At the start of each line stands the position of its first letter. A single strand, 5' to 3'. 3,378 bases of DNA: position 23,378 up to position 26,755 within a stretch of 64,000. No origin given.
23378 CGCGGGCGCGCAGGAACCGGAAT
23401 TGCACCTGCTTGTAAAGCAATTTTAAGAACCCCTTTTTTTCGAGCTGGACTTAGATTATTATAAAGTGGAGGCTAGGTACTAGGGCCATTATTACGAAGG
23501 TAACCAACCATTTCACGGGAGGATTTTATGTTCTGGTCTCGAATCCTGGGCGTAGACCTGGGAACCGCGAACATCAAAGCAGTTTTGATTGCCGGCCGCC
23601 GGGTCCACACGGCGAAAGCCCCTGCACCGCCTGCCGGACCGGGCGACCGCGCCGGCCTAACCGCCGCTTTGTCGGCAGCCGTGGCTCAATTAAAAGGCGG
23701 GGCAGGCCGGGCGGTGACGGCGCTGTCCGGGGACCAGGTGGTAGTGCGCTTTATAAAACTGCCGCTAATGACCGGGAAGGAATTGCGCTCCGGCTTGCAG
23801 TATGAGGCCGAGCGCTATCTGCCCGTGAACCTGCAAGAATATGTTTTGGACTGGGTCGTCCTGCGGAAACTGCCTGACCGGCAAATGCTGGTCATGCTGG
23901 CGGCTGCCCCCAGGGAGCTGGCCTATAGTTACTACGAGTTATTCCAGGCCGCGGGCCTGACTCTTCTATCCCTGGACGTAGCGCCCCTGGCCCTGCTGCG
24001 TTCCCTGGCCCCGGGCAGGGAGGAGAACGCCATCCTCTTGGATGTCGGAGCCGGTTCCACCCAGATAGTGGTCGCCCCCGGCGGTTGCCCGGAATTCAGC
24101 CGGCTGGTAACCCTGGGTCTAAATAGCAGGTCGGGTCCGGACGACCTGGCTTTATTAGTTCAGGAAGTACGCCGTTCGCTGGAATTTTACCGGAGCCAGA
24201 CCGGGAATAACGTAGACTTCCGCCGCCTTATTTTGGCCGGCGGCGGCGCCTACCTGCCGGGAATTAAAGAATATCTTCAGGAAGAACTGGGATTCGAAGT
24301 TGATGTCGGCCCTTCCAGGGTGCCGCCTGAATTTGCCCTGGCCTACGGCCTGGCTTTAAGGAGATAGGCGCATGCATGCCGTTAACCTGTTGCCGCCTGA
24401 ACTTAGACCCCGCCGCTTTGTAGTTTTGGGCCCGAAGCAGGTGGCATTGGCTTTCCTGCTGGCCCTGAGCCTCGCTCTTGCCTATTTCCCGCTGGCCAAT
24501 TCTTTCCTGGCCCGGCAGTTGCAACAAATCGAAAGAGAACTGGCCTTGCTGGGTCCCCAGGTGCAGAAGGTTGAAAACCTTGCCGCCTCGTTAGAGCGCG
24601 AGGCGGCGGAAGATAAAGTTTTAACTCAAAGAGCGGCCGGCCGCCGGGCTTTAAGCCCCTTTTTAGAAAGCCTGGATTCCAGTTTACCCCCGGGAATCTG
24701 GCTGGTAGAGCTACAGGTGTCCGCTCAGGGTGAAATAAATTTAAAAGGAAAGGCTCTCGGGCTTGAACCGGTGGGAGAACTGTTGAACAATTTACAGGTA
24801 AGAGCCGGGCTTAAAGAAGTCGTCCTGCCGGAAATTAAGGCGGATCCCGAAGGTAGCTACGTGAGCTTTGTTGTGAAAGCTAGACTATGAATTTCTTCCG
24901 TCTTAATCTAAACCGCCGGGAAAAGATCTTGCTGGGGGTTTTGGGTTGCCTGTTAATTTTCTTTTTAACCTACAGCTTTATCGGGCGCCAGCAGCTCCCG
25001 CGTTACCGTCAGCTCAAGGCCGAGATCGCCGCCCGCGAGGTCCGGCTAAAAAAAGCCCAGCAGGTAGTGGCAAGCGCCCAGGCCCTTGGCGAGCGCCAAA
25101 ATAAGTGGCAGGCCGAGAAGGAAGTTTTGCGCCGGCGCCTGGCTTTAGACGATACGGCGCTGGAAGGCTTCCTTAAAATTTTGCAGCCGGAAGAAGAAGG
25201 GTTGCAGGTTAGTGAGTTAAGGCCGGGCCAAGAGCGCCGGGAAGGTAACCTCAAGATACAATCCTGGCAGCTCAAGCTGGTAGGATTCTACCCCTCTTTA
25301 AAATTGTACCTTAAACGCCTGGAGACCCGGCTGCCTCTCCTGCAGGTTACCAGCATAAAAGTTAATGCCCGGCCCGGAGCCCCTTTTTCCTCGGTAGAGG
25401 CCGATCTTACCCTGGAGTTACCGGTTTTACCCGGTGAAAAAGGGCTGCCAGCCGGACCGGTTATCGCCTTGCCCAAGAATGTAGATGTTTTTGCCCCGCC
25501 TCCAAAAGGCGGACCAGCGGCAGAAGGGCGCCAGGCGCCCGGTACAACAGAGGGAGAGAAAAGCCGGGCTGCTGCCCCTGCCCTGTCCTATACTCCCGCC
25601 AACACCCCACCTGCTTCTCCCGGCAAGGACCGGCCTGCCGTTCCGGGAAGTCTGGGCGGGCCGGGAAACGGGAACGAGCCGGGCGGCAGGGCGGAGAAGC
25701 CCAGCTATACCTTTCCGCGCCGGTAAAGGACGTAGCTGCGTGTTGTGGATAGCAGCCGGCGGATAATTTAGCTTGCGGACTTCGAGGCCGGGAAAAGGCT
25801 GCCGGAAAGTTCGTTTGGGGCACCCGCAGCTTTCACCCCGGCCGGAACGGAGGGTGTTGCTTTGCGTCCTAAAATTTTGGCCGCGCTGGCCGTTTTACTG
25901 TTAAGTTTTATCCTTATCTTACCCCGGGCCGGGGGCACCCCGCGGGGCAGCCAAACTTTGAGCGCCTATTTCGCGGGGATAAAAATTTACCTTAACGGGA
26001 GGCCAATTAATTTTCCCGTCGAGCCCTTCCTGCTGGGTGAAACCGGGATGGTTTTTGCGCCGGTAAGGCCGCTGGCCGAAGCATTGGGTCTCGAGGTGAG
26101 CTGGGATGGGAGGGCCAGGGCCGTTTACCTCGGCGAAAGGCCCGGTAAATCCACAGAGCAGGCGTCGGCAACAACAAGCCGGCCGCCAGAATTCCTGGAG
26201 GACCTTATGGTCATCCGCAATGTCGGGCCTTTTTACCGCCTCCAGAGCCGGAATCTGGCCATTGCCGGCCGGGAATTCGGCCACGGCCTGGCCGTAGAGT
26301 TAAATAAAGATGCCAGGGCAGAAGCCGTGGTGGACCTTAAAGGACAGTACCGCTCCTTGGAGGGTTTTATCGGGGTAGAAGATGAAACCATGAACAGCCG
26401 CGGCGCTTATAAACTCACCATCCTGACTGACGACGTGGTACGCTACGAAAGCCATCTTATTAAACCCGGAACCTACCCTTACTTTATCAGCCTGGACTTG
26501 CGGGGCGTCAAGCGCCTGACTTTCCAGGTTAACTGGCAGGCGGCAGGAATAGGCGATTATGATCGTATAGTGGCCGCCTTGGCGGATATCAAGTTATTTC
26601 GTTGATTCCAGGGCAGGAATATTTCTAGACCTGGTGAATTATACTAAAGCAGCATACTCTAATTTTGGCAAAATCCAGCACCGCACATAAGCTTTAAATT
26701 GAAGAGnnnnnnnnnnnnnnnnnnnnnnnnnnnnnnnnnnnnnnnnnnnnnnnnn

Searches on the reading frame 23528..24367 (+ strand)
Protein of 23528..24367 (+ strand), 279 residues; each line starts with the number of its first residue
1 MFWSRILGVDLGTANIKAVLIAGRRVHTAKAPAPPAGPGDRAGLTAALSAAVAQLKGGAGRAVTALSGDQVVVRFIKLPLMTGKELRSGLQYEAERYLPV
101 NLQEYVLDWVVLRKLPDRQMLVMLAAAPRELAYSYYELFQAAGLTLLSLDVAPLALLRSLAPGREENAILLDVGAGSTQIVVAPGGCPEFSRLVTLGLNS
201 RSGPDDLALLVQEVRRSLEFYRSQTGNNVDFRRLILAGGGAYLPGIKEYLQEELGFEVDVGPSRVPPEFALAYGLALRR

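Call 34: search_protein_families(library=pfam, proteins=[window:23528-24367:+], max_evalue=0.001)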
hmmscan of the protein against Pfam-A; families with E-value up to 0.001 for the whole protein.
window:23528-24367:+ (279 aa): 3 families
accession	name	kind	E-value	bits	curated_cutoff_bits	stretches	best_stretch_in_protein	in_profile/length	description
PF11104.14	PilM_2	-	4e-22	79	27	2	43-185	46-199/340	Type IV pilus assembly protein PilM;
PF06723.19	MreB_Mbl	-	9.5e-06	25.1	27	0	207-262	250-305/327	MreB/Mbl protein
PF14450.12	FtsA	-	3.8e-05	24.5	31.8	0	169-273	1-126/127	Cell division protein FtsA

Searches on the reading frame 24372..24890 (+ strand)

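Call 34: search_protein_families(library=pfam, proteins=[window:24372-24890:+], max_evalue=0.001)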
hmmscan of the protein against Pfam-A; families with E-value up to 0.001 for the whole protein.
window:24372-24890:+ (172 aa): 1 family
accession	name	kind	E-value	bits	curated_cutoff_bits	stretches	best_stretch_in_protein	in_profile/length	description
PF05137.18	PilN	-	3.4e-09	37.1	22.8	1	97-171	2-77/78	Fimbrial assembly protein (PilN)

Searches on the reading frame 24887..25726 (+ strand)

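Call 34: search_protein_families(library=pfam, proteins=[window:24887-25726:+], max_evalue=0.001)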
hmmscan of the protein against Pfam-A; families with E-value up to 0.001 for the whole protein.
window:24887-25726:+ (279 aa): 1 family
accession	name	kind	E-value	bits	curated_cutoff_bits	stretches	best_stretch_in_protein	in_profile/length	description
PF04612.17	T2SSM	-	0.00021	22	27.8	1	7-104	10-106/160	Type II secretion system (T2SS), protein M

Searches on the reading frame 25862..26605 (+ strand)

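Call 34: search_protein_families(library=pfam, proteins=[window:25862-26605:+], max_evalue=0.001)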
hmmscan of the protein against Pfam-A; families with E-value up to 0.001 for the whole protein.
window:25862-26605:+ (247 aa): 2 families
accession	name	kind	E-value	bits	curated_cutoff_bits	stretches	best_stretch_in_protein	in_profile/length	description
PF08305.17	NPCBM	-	4.9e-15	56.2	23.9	1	128-236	27-129/137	NPCBM/NEW2 domain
PF07833.16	Cu_amine_oxidN1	-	4.8e-08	33.4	24.2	1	44-90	2-46/108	Copper amine oxidase N-terminal domain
